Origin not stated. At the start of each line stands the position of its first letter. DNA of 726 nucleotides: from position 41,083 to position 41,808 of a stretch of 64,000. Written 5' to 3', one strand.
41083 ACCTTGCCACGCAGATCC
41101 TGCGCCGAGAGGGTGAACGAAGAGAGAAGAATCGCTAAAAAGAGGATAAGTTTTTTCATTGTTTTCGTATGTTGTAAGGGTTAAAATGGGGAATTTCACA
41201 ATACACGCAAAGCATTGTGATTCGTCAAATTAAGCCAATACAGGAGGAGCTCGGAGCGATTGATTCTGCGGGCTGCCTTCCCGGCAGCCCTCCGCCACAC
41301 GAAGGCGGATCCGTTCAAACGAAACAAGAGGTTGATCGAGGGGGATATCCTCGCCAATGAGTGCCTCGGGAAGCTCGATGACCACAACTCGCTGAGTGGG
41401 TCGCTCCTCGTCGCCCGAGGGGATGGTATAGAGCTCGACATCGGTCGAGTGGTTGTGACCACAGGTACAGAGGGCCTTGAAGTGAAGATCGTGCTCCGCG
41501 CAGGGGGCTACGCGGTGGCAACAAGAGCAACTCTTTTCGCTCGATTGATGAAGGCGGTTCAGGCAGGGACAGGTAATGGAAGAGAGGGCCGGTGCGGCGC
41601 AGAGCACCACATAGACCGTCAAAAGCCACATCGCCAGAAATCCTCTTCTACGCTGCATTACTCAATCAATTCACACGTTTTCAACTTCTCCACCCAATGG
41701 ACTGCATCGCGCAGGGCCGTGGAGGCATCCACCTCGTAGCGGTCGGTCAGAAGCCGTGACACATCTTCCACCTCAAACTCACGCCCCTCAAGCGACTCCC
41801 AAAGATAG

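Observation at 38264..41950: PqqD-like, secreted Cys/His-rich protein, TonB-dependent receptor and periplasmic HMA protein: a candidate metal or metallopeptide handling module with no maturase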

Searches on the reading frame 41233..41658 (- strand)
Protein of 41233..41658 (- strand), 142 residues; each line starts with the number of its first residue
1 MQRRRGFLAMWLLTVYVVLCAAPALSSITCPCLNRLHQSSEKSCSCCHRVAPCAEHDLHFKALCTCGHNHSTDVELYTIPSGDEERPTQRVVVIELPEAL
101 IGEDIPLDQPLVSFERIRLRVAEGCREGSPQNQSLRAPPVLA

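Call 4: search_protein_families(library=pfam, proteins=[window:41233-41658:-], max_evalue=1)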
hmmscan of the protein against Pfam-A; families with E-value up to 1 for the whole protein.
window:41233-41658:- (142 aa): 0 families

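Call 5: search_protein_families(library=ncbifam, proteins=[window:41233-41658:-], max_evalue=1)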
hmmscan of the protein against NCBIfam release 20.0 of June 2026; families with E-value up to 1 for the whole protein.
window:41233-41658:- (142 aa): 0 families

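Call 7: find_homologous_proteins(query=window:41233-41658:-, max_evalue=0.01)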
Query window:41233-41658:- (142 aa): 5 proteins with E <= 0.01 among 17 candidates.
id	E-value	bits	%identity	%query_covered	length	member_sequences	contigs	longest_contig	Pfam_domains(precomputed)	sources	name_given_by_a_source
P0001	7.8e-85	300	100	94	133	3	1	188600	-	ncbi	-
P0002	8.3e-32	128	48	89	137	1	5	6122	-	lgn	-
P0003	6.0e-30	122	47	94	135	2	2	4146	-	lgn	-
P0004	1.5e-29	120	47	94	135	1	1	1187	-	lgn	-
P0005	1.6e-27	114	48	94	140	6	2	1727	-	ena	-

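Call 9: find_encoding_contigs(protein=P0002, flank=6000, max_places=5)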
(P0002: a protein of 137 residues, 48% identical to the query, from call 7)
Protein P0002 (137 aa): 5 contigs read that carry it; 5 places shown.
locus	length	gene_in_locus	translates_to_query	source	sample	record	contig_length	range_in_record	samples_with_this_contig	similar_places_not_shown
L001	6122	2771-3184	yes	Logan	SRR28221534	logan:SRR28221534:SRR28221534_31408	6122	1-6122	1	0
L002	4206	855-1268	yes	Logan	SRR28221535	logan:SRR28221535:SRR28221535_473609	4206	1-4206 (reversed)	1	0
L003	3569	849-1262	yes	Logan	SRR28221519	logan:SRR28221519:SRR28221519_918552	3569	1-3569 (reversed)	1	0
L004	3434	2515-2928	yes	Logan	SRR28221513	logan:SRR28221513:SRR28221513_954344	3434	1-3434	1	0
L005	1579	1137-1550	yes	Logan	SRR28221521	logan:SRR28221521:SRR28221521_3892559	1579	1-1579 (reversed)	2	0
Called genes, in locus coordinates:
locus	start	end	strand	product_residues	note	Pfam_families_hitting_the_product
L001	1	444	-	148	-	?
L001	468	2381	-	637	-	PF04851:ResIII (weak), PF00270:DEAD, PF00271:Helicase_C, PF16124:RecQ_Zn_bind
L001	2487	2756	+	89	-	PF05402:PqqD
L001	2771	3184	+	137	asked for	-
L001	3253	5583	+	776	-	PF13620:CarboxypepD_reg, PF13715:CarbopepD_reg_2, PF00593:TonB_dep_Rec_b-barrel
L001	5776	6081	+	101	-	PF00403:HMA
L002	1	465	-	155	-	?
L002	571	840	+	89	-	PF05402:PqqD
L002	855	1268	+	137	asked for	-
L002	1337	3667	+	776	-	PF13620:CarboxypepD_reg, PF13715:CarbopepD_reg_2, PF00593:TonB_dep_Rec_b-barrel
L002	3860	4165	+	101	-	PF00403:HMA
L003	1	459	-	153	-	?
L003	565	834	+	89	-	PF05402:PqqD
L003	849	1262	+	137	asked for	-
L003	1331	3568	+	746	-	?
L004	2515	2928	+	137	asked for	-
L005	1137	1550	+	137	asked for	-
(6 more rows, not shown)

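Call 10: find_encoding_contigs(protein=P0003, flank=6000, max_places=4)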
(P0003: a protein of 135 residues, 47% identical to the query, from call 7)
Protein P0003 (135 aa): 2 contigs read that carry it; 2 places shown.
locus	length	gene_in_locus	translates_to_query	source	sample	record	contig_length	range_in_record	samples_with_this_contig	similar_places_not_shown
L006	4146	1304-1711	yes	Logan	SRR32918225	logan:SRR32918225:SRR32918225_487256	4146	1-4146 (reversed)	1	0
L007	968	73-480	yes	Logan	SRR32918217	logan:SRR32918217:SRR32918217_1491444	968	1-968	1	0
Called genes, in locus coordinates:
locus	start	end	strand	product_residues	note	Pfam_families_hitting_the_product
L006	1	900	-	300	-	?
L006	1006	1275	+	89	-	PF05402:PqqD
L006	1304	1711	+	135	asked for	-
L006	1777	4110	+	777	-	PF13620:CarboxypepD_reg, PF13715:CarbopepD_reg_2, PF00593:TonB_dep_Rec_b-barrel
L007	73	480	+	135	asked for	-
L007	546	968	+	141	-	?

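Call 17: search_protein_representatives(alignment_id=A1)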
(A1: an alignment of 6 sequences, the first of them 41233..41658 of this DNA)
Query: 6 sequences, 135 profile positions. Proteins with E-value up to 0.001 (for the whole library): 171; up to 1e-10: 53; up to 1e-30: 2. The best 150 are listed.
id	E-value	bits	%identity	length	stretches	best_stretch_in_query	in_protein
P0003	1.4e-67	241.9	-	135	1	1-135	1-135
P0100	2.3e-38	147.3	-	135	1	4-135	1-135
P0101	4.8e-24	101.0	-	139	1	4-135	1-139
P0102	2.8e-23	98.5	-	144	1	3-134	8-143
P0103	9.9e-22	93.5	-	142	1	3-135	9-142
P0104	6.6e-21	90.8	-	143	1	3-135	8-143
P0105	2.8e-19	85.5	-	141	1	3-135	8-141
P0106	1.4e-18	83.2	-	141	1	3-135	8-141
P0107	7.2e-18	81.0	-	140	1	2-135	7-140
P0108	1.4e-17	80.1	-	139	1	2-135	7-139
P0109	1.4e-17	80.0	-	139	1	3-135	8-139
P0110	2.9e-17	79.0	-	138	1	3-135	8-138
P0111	3.9e-16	75.4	-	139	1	3-135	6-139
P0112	4.7e-16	75.1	-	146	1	3-134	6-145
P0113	5.9e-16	74.8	-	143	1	3-135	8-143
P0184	1.1e-08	51.2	-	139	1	4-135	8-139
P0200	2.2e-07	47.1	-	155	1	4-135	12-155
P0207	4.0e-07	46.2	-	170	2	3-54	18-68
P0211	7.4e-07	45.3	-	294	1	5-95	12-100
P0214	1.0e-06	44.9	-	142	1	2-134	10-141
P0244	3.5e-05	39.9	-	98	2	3-73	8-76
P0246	5.1e-05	39.4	-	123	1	2-76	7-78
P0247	6.0e-05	39.1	-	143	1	3-85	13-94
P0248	6.2e-05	39.1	-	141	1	4-79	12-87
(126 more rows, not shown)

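Call 20: search_protein_families(library=ncbifam, alignment_id=A3, max_evalue=1)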
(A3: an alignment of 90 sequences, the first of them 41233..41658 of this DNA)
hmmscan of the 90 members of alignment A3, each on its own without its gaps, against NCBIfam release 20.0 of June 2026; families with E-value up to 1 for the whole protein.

A. member 1, window:41233-41658:- (142 aa): 0 families

B. families by the number of members that match (of 90 scanned): 16 families
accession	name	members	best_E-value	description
NF047658.1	HYC_CC_PP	1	0.003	HYC_CC_PP family protein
NF040942.2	hypo_ExtJ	1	0.014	selenite/tellurite reduction operon protein ExtJ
NF001535.0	PRK00364.3-1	1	0.036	co-chaperone GroES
TIGR00461.1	gcvP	1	0.044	aminomethyl-transferring glycine dehydrogenase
NF033827.1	CDF_efflux_DmeF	1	0.054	CDF family Co(II)/Ni(II) efflux transporter DmeF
NF046099.1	RSP_2647_MTase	1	0.06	RSP_2647 family RNA methyltransferase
NF033153.2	phage_ICD_like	1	0.067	host cell division inhibitor Icd-like protein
NF007563.0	PRK10190.1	1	0.08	L,D-transpeptidase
TIGR04010.1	WcaD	1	0.087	colanic acid polymerase WcaD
NF033635.1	SLATT_fungal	1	0.089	SLATT domain-containing protein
NF033608.1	type_I_tox_Fst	1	0.13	type I toxin-antitoxin system Fst family toxin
TIGR00613.1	reco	1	0.19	DNA repair protein RecO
NF052429.1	LpqS_Mycobact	1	0.21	putative copper homeostasis (lipo)protein LpqS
NF008051.0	PRK10785.1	1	0.22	maltodextrin glucosidase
NF005098.0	PRK06526.1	1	0.24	transposase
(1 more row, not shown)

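Call 21: search_protein_families(library=pfam, alignment_id=A3, max_evalue=1)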
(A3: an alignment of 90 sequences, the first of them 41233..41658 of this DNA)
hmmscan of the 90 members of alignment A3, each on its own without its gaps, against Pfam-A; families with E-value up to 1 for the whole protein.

A. member 1, window:41233-41658:- (142 aa): 0 families

B. families by the number of members that match (of 90 scanned): 33 families (the first 25 are shown)
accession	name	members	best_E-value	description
PF09323.15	DUF1980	3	0.1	DUF1980 N-terminal domain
PF04593.19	SelP_C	1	0.0013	Selenoprotein P, C terminal region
PF12297.13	EVC2_like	1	0.0085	Ellis van Creveld protein 2 like protein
PF00355.32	Rieske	1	0.013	Rieske [2Fe-2S] domain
PF01534.23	Frizzled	1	0.016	Frizzled/Smoothened family membrane region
PF08817.16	YukD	1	0.016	WXG100 protein secretion system (Wss), protein YukD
PF21833.1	DUF6893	1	0.016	Family of unknown function (DUF6893)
PF19873.4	DUF6346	1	0.019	Family of unknown function (DUF6346)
PF00718.27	Polyoma_coat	1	0.028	Polyomavirus coat protein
PF24827.1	AstE_AspA_cat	1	0.032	Succinylglutamate desuccinylase/Aspartoacylase catalytic domain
PF14672.11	LCE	1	0.033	Late cornified envelope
PF14575.11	EphA2_TM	1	0.036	Ephrin type-A receptor 2 transmembrane domain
PF20145.4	ARMET_N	1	0.038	ARMET, N-terminal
PF07822.16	Toxin_13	1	0.049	Neurotoxin B-IV-like protein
PF09967.15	DUF2201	1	0.053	VWA-like domain (DUF2201)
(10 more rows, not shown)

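Call 31: find_homologous_proteins(query=A3, max_evalue=0.01)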
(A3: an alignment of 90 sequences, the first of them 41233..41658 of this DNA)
Query A3 (90 sequences) (142 aa, profile of the alignment): 179 proteins with E <= 0.01 among 1009 candidates; the best 120 are listed.
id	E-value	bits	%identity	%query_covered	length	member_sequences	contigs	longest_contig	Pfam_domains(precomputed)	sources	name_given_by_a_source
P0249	2.0e-39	153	36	95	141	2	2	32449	-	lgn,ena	-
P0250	1.7e-35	140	35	99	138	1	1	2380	-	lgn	-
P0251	2.8e-34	136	33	82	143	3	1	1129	-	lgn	-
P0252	5.5e-34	135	39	99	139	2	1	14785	-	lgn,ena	-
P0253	1.5e-33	134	34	100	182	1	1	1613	-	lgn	-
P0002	3.1e-33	133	48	89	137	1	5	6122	-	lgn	-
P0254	7.9e-33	132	35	97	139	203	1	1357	-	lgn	-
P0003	1.2e-32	131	47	94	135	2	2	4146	-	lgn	-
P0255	2.5e-32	130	35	82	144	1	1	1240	-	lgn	-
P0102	2.9e-32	130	37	100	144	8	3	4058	-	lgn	-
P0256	3.5e-32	130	34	98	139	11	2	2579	-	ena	-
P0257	3.7e-32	130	35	99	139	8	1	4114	-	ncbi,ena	-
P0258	4.6e-32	129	33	97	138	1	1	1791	-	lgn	-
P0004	2.4e-30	124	47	94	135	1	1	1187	-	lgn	-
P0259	1.5e-29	121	26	55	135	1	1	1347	-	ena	-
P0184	2.8e-25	107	27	100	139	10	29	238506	-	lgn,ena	-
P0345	1.6e-21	95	23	92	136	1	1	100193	-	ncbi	-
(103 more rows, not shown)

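Call 33: search_protein_families(library=ncbifam, proteins=[P0184, P0200, P0214, P0211, P0207, P0244, P0246, P0247, P0248], max_evalue=1)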
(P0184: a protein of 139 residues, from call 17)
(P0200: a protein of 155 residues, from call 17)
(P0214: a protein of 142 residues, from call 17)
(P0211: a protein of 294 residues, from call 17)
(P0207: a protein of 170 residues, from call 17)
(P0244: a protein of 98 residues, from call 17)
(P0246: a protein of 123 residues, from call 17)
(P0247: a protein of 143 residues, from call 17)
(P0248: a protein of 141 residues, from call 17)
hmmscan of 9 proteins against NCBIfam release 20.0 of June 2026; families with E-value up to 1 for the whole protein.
P0184 (139 aa): 0 families

P0200 (155 aa): 1 family
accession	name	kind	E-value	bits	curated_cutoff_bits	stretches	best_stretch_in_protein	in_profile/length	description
NF033635.1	SLATT_fungal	domain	0.089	12.7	35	0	5-34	17-45/128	SLATT domain-containing protein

P0214 (142 aa): 0 families

P0211 (294 aa): 42 families (the best 25 are shown)
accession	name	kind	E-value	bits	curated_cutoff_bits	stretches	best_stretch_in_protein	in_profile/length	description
NF002528.0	PRK01966.1-4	subfamily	1.2e-32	113.1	262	1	92-263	203-362/366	D-alanine--D-alanine ligase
NF002525.0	PRK01966.1-1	equivalog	6.8e-28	97.7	457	1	97-269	203-360/364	D-alanine--D-alanine ligase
TIGR01205.1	D_ala_D_alaTIGR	subfamily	1.6e-26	93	245.65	2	179-259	234-317/318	D-alanine--D-alanine ligase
NF002526.0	PRK01966.1-2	equivalog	8.1e-26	90.7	449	1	96-273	200-361/362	D-alanine--D-alanine ligase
NF002529.0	PRK01966.1-5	equivalog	4.4e-24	85.1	472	1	87-265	180-342/348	D-alanine--D-alanine ligase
NF002527.0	PRK01966.1-3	equivalog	5.4e-24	85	310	1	95-255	178-320/332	D-alanine--D-alanine ligase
NF000207.3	D_ala_D_ser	equivalog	1.3e-21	77.1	520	1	95-259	191-339/342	D-alanine--D-serine ligase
NF000091.3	D_ala_D_ser_VanG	exception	1.8e-20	73.1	495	1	85-259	185-343/344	D-alanine--D-serine ligase VanG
NF000206.1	D_ala_D_lac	equivalog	3.4e-20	72.4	550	1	97-260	189-341/342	D-alanine--(R)-lactate ligase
NF000032.1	D_ala_D_ser_VanL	exception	8.5e-20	71.2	750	1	93-262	193-346/349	D-alanine--D-serine ligase VanL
NF012217.1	D_ala_D_lac_VanA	exception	3.4e-17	62.7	775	1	98-262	190-343/343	D-alanine--(R)-lactate ligase VanA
NF000092.1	D_ala_D_lac_Ao2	exception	3.8e-17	62.4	700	1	92-263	188-344/348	D-alanine--(R)-lactate ligase VanA-Ao2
NF000372.1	D_ala_D_lac_VanI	exception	1.4e-16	60.8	700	1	100-260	192-341/341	D-alanine--(R)-lactate ligase VanI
NF012215.1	D_ala_D_lac_VanD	exception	1.7e-16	60.4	700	1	97-260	189-341/343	D-alanine--(R)-lactate ligase VanD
NF002378.0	PRK01372.1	subfamily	6.5e-16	57.9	243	1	78-260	139-302/305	D-alanine--D-alanine ligase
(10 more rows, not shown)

P0207 (170 aa): 0 families

P0244 (98 aa): 0 families

P0246 (123 aa): 0 families

P0247 (143 aa): 0 families

P0248 (141 aa): 0 families

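Call 44: predict_structure(alignment_id=A5)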
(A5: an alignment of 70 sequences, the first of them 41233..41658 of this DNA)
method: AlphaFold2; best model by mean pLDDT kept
length: 142 residues; sequences in the alignment: 70
mean_pLDDT: 60.7   pTM: 0.34
mean pLDDT of the five models: 60.7, 59.4, 59.1, 58.9, 57.1
residues with pLDDT >= 90: 15; 70-90: 22; 50-70: 50; < 50: 55
segments of 3 or more residues with pLDDT < 50: 45-59, 77-79, 82-95, 118-126, 128-133
pLDDT, mean of each block of 10 residues (from residue 1): 87 95 84 70 50 48 65 53 46 51 54 49 48 52 48
secondary structure, 60 per line:
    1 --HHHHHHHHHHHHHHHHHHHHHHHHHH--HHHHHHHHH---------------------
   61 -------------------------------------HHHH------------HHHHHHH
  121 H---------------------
elements in order: H3-28 H31-39 H98-101 H114-121

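Call 69: search_solved_structures(query=A3, max_evalue=1)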
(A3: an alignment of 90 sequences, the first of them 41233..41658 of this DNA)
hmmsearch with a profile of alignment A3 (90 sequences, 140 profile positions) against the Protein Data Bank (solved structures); distinct sequences matched with E-value up to 1: 0.

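Call 74: find_encoding_contigs(protein=P0345, flank=6000, max_places=1)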
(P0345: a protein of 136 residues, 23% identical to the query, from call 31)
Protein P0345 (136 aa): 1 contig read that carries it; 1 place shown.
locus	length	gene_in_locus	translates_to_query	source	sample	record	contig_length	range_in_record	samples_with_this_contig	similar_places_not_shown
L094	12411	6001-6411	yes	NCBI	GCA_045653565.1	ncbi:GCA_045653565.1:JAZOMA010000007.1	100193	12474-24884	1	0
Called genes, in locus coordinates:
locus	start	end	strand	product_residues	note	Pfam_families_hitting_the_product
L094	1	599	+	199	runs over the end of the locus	PF03193:RsgA_GTPase (faint), PF01926:MMR_HSR1, PF02421:FeoB_N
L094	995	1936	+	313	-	PF13793:Pribosyltran_N, PF00156:Pribosyltran, PF14572:Pribosyl_synth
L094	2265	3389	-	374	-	-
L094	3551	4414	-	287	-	PF00106:adh_short, PF08659:KR, PF13561:adh_short_C2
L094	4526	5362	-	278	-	PF23023:Anti-Pycsar_Apyc1, PF00753:Lactamase_B, PF12706:Lactamase_B_2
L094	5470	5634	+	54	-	PF00037:Fer4, PF13237:Fer4_10, PF12838:Fer4_7, PF13187:Fer4_9, PF13484:Fer4_16 (weak), PF25160:LdpA_Fe-S-bd (weak), PF12797:Fer4_2 (weak), PF00037:Fer4, +6 more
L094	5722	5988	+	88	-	PF05402:PqqD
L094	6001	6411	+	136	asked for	-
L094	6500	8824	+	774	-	PF13620:CarboxypepD_reg (weak), PF13715:CarbopepD_reg_2, PF00593:TonB_dep_Rec_b-barrel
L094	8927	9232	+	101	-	PF00403:HMA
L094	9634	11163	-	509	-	-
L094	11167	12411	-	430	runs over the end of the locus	PF03553:Na_H_antiporter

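Call 75: find_encoding_contigs(protein=P0184, flank=6000, max_places=1)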
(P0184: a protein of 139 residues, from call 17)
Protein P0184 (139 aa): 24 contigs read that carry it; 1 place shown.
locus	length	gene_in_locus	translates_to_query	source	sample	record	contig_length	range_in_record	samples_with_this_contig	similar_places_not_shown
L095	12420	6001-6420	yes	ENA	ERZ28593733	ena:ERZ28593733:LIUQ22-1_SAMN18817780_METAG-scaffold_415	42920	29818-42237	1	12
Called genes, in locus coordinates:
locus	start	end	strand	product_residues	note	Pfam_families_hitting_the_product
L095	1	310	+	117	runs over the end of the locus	PF08378:NERD (weak), PF02021:UPF0102, PF04471:Mrr_cat (weak)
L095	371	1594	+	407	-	PF04413:Glycos_transf_N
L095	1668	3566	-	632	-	PF00501:AMP-binding, PF23562:AMP-binding_C_3 (faint)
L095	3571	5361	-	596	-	PF00009:GTP_EFTU, PF03144:GTP_EFTU_D2, PF22042:EF-G_D2 (faint), PF00679:EFG_C, PF06421:LepA_C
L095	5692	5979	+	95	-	PF05402:PqqD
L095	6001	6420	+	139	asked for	-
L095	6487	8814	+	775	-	PF13620:CarboxypepD_reg, PF13715:CarbopepD_reg_2, PF00593:TonB_dep_Rec_b-barrel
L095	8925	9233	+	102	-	PF00403:HMA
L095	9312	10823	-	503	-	PF05887:Trypan_PARP (faint), PF01223:Endonuclease_NS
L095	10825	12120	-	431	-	PF03553:Na_H_antiporter, PF03606:DcuC (faint), PF03553:Na_H_antiporter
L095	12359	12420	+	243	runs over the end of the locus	PF01553:Acyltransferase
